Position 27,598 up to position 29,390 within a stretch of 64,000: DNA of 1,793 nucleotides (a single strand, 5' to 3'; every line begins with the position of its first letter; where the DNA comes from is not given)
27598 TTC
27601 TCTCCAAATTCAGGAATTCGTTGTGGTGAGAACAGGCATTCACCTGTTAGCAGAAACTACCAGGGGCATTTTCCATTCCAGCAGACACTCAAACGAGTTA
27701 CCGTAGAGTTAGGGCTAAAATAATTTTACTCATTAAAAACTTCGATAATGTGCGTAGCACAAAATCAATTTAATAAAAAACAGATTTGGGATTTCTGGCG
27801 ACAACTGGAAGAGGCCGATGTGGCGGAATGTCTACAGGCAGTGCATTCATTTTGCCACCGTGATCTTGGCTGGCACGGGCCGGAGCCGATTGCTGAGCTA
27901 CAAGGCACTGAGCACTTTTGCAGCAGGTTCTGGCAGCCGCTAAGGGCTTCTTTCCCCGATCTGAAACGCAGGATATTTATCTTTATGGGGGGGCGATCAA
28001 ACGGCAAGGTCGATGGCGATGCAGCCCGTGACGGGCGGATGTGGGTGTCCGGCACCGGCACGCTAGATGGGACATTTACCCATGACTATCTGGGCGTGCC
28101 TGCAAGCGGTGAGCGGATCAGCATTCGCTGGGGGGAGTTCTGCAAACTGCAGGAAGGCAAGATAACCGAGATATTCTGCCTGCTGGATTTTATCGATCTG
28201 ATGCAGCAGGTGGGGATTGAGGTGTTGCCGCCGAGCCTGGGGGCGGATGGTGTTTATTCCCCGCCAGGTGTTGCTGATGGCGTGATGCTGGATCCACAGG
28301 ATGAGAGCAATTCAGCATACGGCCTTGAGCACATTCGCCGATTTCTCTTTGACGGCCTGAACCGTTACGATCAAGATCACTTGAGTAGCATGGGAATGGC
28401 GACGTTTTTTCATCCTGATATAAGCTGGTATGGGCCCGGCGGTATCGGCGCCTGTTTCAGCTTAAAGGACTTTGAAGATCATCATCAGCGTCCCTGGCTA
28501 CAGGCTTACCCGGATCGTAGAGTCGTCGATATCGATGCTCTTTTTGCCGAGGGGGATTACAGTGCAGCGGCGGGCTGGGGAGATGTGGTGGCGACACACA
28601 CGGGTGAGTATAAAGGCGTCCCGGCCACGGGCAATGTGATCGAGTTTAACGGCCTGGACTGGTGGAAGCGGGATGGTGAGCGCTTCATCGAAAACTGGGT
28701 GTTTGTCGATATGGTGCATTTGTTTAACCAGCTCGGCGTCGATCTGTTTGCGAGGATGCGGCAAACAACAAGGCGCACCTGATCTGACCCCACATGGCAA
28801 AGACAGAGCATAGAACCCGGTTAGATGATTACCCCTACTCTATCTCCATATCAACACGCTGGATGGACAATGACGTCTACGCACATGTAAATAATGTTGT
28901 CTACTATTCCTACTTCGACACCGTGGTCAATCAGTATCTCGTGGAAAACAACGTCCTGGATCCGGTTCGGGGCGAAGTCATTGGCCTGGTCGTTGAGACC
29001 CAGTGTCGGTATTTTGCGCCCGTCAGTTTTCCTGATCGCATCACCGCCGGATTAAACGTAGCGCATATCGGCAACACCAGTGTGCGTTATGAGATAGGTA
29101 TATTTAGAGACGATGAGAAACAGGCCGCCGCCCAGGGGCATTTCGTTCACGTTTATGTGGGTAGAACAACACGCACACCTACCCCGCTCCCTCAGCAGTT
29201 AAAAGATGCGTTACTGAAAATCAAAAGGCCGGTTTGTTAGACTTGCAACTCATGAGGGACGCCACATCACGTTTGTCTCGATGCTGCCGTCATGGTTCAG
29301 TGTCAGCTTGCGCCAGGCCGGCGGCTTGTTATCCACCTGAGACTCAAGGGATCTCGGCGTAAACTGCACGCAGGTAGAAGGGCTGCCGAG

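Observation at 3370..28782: Expanded family of tandem NTF2/SnoaL-like (ester cyclase-like) proteins: six intact paralogs plus one decayed copy in a single transport/catabolic island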

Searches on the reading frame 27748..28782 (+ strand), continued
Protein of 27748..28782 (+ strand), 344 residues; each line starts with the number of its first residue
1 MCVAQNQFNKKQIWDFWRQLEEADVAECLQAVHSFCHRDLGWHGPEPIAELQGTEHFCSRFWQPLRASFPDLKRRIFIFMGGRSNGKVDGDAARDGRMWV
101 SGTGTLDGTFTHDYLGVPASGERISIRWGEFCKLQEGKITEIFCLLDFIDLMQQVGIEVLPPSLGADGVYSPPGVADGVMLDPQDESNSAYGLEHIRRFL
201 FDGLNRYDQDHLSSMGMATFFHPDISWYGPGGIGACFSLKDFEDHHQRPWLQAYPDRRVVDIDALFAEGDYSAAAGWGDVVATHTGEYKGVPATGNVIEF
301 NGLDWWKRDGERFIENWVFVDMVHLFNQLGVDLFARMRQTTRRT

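Call 23: find_related_loci(query=A1, collection=genome_contigs, flank=10000)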
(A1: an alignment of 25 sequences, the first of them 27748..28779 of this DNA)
Query A1 (344 aa) in genome_contigs; peptide patterns used: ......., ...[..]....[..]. (x = any residue, [..] = any of these).
368 stretches matched a pattern; 297 encode a relative of the query (tblastn E <= 1e-3); the best 80 are kept; 80 distinct loci.
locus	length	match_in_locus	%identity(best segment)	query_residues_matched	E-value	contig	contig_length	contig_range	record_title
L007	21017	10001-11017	65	1-339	1e-153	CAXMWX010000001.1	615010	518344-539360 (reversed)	MAG: Gammaproteobacteria bacterium isolate f2056530-3023-4fc6-a5f8-b9ce68973d47 genome assembly, contig: contig_1, whole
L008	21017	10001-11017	63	6-344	1e-149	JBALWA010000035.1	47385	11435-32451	MAG: Halioglobus sp. isolate 6NakV-05 NODE_35_length_47385_cov_28.486345, whole genome shotgun sequence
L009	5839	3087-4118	61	1-344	2e-150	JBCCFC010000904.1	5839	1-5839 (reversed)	MAG: Chloroflexota bacterium isolate P01_B01_bin.121 k141_1367929_length_5839_cov_12.9688, whole genome shotgun sequence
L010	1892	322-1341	62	1-339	2e-160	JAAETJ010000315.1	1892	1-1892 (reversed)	MAG: bacterium isolate Vin_4 VinG_CONTIG977093, whole genome shotgun sequence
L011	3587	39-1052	61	6-343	8e-152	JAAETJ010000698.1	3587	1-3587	MAG: bacterium isolate Vin_4 VinG_CONTIG2277988, whole genome shotgun sequence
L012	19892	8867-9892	61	1-342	4e-146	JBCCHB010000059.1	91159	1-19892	MAG: Chloroflexota bacterium isolate P01_B01_bin.57 k141_901995_length_91159_cov_53.5371, whole genome shotgun sequence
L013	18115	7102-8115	62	1-343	8e-146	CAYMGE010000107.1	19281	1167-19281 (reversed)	MAG TPA_asm: uncultured Ardenticatenaceae bacterium isolate SRP334346_co1_90 genome assembly, contig: NODE_2464_length_1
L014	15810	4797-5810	62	1-339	4e-146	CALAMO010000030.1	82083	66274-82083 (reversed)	MAG: uncultured Thiotrichaceae bacterium isolate H4_Bin_Bin_186_1_1 genome assembly, contig: c_000003254002, whole genom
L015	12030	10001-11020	61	3-342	2e-145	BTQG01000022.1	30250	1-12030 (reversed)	MAG: Acidimicrobiia bacterium BMS9Abin07 DNA, NODE_327_length_30250, whole genome shotgun sequence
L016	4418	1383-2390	60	1-339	7e-148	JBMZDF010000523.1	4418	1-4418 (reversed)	MAG: Candidatus Promineifilaceae bacterium isolate ME_XS_2203_1_bin_44 ME_XS_2203_1_bin_44_556, whole genome shotgun seq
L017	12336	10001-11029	59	1-343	9e-145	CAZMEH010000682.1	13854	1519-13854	MAG TPA_asm: uncultured Saprospiraceae bacterium isolate binchicken_co404_2 genome assembly, contig: k119_1082038, whole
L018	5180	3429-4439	59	3-339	7e-145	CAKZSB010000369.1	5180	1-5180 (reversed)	MAG: uncultured Granulosicoccaceae bacterium isolate L1_Bin_METABAT__155_1 genome assembly, contig: c_000000014040, whol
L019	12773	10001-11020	60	6-344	4e-143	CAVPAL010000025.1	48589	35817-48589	MAG: uncultured Chloroflexia bacterium isolate MFD09964.bin.1.113 genome assembly, contig: contig_6504, whole genome sho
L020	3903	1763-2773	60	1-339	3e-146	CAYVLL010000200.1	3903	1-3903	MAG TPA_asm: uncultured Woeseiaceae bacterium isolate SRP072547_co1_23 genome assembly, contig: NODE_56089_length_3903_c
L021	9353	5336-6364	59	1-344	4e-142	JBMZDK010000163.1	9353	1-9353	MAG: Thiolinea sp. isolate ME_XS_2203_1_bin_36 ME_XS_2203_1_bin_36_167, whole genome shotgun sequence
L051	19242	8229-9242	57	1-338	2e-135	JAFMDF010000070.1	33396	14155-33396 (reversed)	MAG: Bacteroidetes bacterium isolate CPBay_Spr30G08_47 NODE_600_length_33396_cov_14.762335, whole genome shotgun sequenc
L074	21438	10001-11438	55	1-340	8e-130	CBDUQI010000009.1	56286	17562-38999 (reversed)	MAG TPA_asm: uncultured Gammaproteobacteria bacterium isolate SRR18550245_binner23_Refined_1 genome assembly, contig: ER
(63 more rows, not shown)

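Call 41: predict_structure(alignment_id=A2)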
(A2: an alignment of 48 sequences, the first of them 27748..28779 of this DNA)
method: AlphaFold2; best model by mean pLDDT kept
length: 344 residues; sequences in the alignment: 48
mean_pLDDT: 94.1   pTM: 0.92
mean pLDDT of the five models: 94.1, 93.4, 93.3, 92.0, 92.0
residues with pLDDT >= 90: 302; 70-90: 35; 50-70: 6; < 50: 1
segments of 3 or more residues with pLDDT < 50: none
pLDDT, mean of each block of 10 residues (from residue 1): 90 97 93 97 94 97 97 97 94 90 98 96 98 97 97 95 94 95 96 96 79 81 97 95 93 92 97 93 95 97 97 97 97 94 63
secondary structure, 60 per line:
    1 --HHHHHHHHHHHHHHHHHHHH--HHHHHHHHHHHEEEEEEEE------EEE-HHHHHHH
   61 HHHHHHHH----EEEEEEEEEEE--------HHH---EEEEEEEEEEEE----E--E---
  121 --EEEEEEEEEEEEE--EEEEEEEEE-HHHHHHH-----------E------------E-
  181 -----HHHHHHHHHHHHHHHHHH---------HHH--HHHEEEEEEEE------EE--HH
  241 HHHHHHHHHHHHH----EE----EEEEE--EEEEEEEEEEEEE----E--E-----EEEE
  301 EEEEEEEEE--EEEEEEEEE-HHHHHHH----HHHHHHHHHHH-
elements in order: H3-22 H25-35 E36-43 E50-52 H54-68 E73-83 E98-109 E123-135 E138-146 H148-154 H186-203 E221-228 H239-253 E264-268 E271-283 E297-309 E312-320 H322-328 H333-343

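Call 44: fold_search(model_id=the predicted structure, library=pdb)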
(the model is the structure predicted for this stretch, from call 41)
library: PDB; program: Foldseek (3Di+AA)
matches with E <= 10: 948; with E <= 0.001: 335
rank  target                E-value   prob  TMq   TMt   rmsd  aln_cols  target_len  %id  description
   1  3rga                  1.7e-10  1.00  0.30  0.35  16.4       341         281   15  Crystal structure of epoxide hydrolase for polyether lasalocid A biosynthesis (released 2012-03-07)
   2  4rzm_B                2.1e-10  1.00  0.30  0.36  16.8       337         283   15  Crystal structure of the Lsd19-lasalocid A complex (released 2015-01-21)
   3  9kw6_C                3.2e-10  1.00  0.28  0.35  16.6       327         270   11  Polyether epoxide hydrolase MonBI-MonBII complex (released 2025-12-10)
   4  9kw6_D                4.1e-10  1.00  0.30  0.36  16.7       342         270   12  Polyether epoxide hydrolase MonBI-MonBII complex (released 2025-12-10)
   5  9kw8_B                5.0e-10  1.00  0.31  0.37  17.1       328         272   10  Polyether epoxide hydrolase MonBI-MonBII complex with product analogue (released 2025-12-10)
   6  9kw8_A                6.4e-10  1.00  0.31  0.39  16.2       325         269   10  Polyether epoxide hydrolase MonBI-MonBII complex with product analogue (released 2025-12-10)
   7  4rzm_A                8.7e-10  1.00  0.28  0.34  15.3       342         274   15  Crystal structure of the Lsd19-lasalocid A complex (released 2015-01-21)
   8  9kw6_B                1.8e-09  1.00  0.31  0.38  16.5       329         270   11  Polyether epoxide hydrolase MonBI-MonBII complex (released 2025-12-10)
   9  9kw6_A                2.0e-09  1.00  0.31  0.38  15.9       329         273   11  Polyether epoxide hydrolase MonBI-MonBII complex (released 2025-12-10)
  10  9kw8_C                2.1e-09  1.00  0.30  0.37  17.0       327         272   10  Polyether epoxide hydrolase MonBI-MonBII complex with product analogue (released 2025-12-10)
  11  2gey_A                4.2e-09  1.00  0.35  0.74   2.2       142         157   26  Crystal Structure of AclR a putative hydroxylase from Streptomyces galilaeus (released 2006-07-18)
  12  6hnn_B                4.2e-09  1.00  0.32  0.72   3.7       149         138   19  Crystal structure of wild-type IdmH, a putative polyketide cyclase from Streptomyces antibioticus (released 2019-11-06)
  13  2gey_B                7.3e-09  1.00  0.35  0.86   2.2       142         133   26  Crystal Structure of AclR a putative hydroxylase from Streptomyces galilaeus (released 2006-07-18)
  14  2gey_C                9.4e-09  1.00  0.35  0.76   2.3       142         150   25  Crystal Structure of AclR a putative hydroxylase from Streptomyces galilaeus (released 2006-07-18)
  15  8r20_A                1.1e-08  1.00  0.36  0.83   2.6       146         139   19  X-ray crystallographic structure of KstA15, polyketide biosynthesis enzyme (released 2024-08-07)
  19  2gex_A                2.9e-08  1.00  0.34  0.73   4.3       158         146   21  Crystal structure of SnoaL2 a putative hydroxylase from Streptomyces nogalater (released 2006-07-18)
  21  8r2b_B                4.8e-08  1.00  0.34  0.85   2.5       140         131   21  X-ray crystallographic structure of SnoaL2 in complex with the polyketide substrate (released 2024-08-07)
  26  8r2b_A                3.1e-07  1.00  0.34  0.85   2.5       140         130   21  X-ray crystallographic structure of SnoaL2 in complex with the polyketide substrate (released 2024-08-07)
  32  2gex_B                7.9e-07  1.00  0.33  0.78   3.5       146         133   23  Crystal structure of SnoaL2 a putative hydroxylase from Streptomyces nogalater (released 2006-07-18)
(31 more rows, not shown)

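Call 52: find_encoding_contigs(protein=P0027, flank=8000, max_places=1)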
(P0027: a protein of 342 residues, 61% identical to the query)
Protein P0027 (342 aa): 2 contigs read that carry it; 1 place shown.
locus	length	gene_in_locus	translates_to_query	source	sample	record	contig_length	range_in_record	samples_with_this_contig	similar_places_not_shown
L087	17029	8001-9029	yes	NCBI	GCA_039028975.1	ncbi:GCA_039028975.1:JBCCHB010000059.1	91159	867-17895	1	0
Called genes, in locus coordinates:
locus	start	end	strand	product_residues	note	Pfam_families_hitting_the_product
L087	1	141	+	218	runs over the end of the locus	-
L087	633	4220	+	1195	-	PF08239:SH3_3 (weak), PF11860:Muramidase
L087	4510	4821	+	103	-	-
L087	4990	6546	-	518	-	PF09820:AAA-ATPase_like, PF08011:PDDEXK_9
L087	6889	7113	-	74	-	-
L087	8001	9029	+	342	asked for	PF12680:SnoaL_2 (faint), PF07366:SnoaL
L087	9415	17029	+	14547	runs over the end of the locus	-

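Call 63: search_protein_families(library=pfam, proteins=[L051:12474-15155:+, L074:8019-8780:-, L017:4971-6044:+, L015:1370-2593:+, L004:831-1742:+], max_evalue=0.001)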
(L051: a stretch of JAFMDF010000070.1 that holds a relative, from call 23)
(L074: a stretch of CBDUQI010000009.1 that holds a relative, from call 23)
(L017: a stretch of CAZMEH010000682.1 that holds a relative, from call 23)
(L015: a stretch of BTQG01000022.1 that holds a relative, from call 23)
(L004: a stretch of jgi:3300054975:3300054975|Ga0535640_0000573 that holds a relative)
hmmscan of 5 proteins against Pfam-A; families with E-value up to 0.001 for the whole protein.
L051:12474-15155:+ (894 aa): 3 families
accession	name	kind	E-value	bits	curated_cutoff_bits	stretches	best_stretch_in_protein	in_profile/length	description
PF17831.6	PDH_E1_M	-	5.5e-89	297.9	23.2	1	484-705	8-229/229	Pyruvate dehydrogenase E1 component middle domain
PF22613.1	Transketolase_C_1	-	1.3e-20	74.2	27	1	718-852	1-112/113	Transketolase-like TK C-terminal domain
PF00456.26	Transketolase_N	-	5.4e-12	45.8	22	1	142-304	58-218/334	Transketolase, thiamine diphosphate binding domain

L074:8019-8780:- (254 aa): 1 family
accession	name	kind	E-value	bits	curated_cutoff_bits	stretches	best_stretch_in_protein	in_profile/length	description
PF03737.21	RraA-like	-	1.7e-17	64.5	24.5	1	37-205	1-152/152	Aldolase/RraA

L017:4971-6044:+ (358 aa): 8 families
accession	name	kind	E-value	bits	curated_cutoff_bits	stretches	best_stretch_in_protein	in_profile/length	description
PF00326.27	Peptidase_S9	-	1.8e-14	54.2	22.6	1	144-356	8-208/213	Prolyl oligopeptidase family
PF00561.26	Abhydrolase_1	-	4.4e-11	43.3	25.8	1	136-254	13-126/245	alpha/beta hydrolase fold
PF01738.24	DLH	-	4.2e-10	40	21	1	285-344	135-194/217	Dienelactone hydrolase family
PF12146.15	Hydrolase_4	-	6.3e-08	32.6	27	1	144-237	25-114/239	Serine aminopeptidase, S33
PF20434.5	BD-FAE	-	2.3e-07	31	26.8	1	136-319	33-215/215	BD-FAE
PF07859.19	Abhydrolase_3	-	1.3e-05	25.6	25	1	176-338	47-208/210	alpha/beta hydrolase fold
PF12697.13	Abhydrolase_6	-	0.00065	20.9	26.3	1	112-216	3-82/217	Alpha/beta hydrolase family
PF02129.25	Peptidase_S15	-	0.00077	19.7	23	0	88-243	2-139/262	X-Pro dipeptidyl-peptidase (S15 family)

L015:1370-2593:+ (408 aa): 1 family
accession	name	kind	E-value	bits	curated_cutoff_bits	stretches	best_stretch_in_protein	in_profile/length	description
PF01208.23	URO-D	-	3.4e-19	69.5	23.9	1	180-384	153-345/346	Uroporphyrinogen decarboxylase (URO-D)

L004:831-1742:+ (303 aa): 0 families

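Call 69: search_protein_representatives(protein=window:27748-28779:+)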
Query: 344 residues. Proteins with E-value up to 0.001 (for the whole library): 2233; up to 1e-10: 522; up to 1e-30: 136. The best 150 are listed.
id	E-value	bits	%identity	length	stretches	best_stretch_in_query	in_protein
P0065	6.7e-145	499.1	60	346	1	5-341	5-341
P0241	7.3e-104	364.1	49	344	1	6-342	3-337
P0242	3.6e-92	325.6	44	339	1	4-340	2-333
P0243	5.9e-87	308.4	44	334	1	7-340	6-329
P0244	3.7e-85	302.5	43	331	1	4-339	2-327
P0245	5.6e-83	295.3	46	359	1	5-339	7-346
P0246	4.3e-82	292.4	41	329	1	5-334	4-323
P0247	1.5e-80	287.3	43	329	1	9-340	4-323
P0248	4.2e-80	285.9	39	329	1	10-338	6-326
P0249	2.0e-79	283.6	41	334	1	34-338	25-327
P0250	8.6e-77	275.0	43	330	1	6-336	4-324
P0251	3.8e-75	269.6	39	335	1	7-341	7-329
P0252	6.1e-75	268.9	48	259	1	94-340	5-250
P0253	1.3e-74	267.8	40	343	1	5-336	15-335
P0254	1.7e-73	264.1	60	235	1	68-251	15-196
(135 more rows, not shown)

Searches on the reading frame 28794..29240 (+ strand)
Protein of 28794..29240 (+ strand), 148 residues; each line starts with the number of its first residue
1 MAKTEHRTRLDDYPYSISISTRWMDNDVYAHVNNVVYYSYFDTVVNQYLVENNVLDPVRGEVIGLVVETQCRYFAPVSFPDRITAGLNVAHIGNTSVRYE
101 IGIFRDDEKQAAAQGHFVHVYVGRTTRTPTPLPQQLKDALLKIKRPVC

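Call 7: search_protein_families(library=pfam, proteins=[window:28794-29240:+], max_evalue=0.001)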
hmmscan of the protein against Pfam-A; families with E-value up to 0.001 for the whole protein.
window:28794-29240:+ (148 aa): 2 families
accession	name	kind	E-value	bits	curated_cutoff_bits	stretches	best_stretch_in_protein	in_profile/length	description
PF13279.12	4HBT_2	-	2.9e-17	63.7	25.5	1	22-140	2-122/122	Thioesterase-like superfamily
PF03061.28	4HBT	-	2.7e-14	53.7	20.6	1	30-111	2-78/79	Thioesterase superfamily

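Call 73: search_protein_families(library=ncbifam, proteins=[window:28794-29240:+], max_evalue=1e-10)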
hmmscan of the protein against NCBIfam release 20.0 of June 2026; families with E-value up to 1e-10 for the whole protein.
window:28794-29240:+ (148 aa): 0 families
